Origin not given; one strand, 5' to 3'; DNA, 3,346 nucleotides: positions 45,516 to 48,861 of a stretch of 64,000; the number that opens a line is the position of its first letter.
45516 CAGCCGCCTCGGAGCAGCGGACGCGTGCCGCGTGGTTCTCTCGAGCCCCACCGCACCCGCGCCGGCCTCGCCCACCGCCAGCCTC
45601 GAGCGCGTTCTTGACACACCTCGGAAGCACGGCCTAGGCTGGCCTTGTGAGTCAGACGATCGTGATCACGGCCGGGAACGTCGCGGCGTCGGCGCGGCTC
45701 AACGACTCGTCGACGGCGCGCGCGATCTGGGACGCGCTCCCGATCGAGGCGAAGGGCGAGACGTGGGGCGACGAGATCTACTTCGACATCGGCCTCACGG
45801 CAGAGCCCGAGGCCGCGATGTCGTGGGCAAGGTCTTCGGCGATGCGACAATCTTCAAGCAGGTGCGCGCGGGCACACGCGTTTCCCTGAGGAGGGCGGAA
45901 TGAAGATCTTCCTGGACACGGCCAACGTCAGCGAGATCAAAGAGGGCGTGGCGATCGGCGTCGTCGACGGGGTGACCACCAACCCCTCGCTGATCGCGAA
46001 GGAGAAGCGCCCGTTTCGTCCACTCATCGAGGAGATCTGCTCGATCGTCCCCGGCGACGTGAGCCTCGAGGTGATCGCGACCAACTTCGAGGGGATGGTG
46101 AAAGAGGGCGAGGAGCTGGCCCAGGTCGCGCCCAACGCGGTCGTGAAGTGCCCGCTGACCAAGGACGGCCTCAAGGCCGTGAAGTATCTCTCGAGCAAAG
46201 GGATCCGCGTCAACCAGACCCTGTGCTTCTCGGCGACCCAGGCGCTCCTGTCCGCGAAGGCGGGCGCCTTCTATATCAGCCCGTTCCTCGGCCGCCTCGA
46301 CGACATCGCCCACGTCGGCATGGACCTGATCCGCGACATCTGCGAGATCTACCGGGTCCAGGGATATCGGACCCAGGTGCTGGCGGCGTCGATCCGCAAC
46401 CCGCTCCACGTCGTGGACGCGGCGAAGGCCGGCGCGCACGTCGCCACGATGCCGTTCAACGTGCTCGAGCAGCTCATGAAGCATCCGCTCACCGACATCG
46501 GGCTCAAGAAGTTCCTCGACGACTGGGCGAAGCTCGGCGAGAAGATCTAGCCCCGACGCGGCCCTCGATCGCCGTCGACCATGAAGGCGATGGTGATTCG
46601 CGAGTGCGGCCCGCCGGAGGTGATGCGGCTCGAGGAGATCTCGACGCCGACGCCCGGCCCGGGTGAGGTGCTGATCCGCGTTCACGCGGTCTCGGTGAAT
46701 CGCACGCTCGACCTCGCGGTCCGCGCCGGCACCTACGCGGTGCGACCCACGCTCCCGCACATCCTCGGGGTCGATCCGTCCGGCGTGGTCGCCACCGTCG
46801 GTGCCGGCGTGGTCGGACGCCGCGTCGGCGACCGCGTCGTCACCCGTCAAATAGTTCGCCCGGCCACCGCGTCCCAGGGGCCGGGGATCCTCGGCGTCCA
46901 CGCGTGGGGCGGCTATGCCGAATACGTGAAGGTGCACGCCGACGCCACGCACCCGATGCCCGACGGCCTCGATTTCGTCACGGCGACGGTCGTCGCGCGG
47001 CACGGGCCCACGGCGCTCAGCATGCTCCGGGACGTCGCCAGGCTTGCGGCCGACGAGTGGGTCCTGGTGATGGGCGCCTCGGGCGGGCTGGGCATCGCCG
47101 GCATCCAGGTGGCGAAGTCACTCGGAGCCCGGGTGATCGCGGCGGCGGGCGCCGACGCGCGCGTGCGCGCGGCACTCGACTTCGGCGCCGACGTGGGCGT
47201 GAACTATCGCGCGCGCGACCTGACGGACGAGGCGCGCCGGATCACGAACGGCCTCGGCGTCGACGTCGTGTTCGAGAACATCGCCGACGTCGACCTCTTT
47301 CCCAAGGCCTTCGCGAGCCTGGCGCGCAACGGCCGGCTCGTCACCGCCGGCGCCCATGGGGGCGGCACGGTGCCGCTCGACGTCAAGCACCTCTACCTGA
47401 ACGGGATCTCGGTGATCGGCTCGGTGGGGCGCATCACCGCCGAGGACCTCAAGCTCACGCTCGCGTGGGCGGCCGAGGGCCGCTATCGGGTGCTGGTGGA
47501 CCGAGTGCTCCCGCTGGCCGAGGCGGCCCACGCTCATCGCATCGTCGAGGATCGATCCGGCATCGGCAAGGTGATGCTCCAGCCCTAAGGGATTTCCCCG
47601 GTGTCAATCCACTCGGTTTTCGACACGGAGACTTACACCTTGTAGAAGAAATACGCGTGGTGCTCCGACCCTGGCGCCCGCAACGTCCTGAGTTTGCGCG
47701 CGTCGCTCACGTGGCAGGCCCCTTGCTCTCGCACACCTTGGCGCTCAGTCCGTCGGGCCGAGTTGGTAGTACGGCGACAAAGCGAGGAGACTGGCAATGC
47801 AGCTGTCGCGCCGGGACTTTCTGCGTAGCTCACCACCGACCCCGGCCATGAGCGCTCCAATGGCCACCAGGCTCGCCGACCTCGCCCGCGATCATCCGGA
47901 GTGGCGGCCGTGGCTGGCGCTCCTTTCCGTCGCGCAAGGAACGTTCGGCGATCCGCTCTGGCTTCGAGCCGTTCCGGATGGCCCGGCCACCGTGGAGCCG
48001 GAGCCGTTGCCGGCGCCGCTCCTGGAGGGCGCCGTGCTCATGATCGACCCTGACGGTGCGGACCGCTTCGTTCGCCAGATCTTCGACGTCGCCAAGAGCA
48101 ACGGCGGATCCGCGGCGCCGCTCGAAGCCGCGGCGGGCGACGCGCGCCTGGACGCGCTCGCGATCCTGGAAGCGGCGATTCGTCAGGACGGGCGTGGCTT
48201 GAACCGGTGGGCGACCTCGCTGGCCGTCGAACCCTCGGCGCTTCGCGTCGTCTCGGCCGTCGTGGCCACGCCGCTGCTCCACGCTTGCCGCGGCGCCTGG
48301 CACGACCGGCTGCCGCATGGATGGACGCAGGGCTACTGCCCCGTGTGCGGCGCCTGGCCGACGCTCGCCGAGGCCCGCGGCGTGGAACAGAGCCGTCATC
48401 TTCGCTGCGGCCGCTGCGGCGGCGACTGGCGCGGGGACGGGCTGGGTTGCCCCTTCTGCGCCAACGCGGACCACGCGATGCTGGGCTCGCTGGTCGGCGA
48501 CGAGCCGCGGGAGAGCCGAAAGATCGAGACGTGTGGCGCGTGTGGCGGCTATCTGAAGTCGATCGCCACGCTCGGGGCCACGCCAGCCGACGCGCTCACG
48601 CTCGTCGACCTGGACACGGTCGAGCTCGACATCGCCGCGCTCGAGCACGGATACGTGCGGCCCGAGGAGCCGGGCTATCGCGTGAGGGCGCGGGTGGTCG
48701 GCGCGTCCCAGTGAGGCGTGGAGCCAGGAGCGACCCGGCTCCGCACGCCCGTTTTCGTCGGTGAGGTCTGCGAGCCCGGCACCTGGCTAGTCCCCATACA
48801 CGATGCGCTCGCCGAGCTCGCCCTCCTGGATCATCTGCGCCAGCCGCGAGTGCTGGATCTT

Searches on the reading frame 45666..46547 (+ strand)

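Call 22: search_protein_families(library=pfam, proteins=[window:45666-46547:+], max_evalue=0.0001)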
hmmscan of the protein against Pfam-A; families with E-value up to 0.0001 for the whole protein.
window:45666-46547:+ (294 aa): 1 family
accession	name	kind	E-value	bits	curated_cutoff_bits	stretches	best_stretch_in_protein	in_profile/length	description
PF00923.25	TAL_FSA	-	1.1e-60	205.8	27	1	81-293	1-284/285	Transaldolase/Fructose-6-phosphate aldolase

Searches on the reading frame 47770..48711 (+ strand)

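Call 22: search_protein_families(library=pfam, proteins=[window:47770-48711:+], max_evalue=0.0001)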
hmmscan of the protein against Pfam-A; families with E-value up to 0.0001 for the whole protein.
window:47770-48711:+ (314 aa): 1 family
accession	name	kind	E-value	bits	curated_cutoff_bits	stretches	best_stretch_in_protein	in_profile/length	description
PF24860.1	FdhE_C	-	4e-05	24.2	27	1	227-297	3-75/82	FdhE, C-terminal domain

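Call 31: search_protein_families(library=ncbifam, proteins=[window:47770-48711:+], max_evalue=0.001)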
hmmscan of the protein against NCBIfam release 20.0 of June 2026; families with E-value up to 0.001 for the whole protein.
window:47770-48711:+ (314 aa): 2 families
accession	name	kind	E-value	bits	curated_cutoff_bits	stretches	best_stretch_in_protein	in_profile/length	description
TIGR01562.1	FdhE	equivalog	5.1e-11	42.7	187.65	1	180-297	177-296/305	formate dehydrogenase accessory protein FdhE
NF002925.0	PRK03564.1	equivalog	2.2e-09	37.4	426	1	184-297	184-296/309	formate dehydrogenase accessory protein FdhE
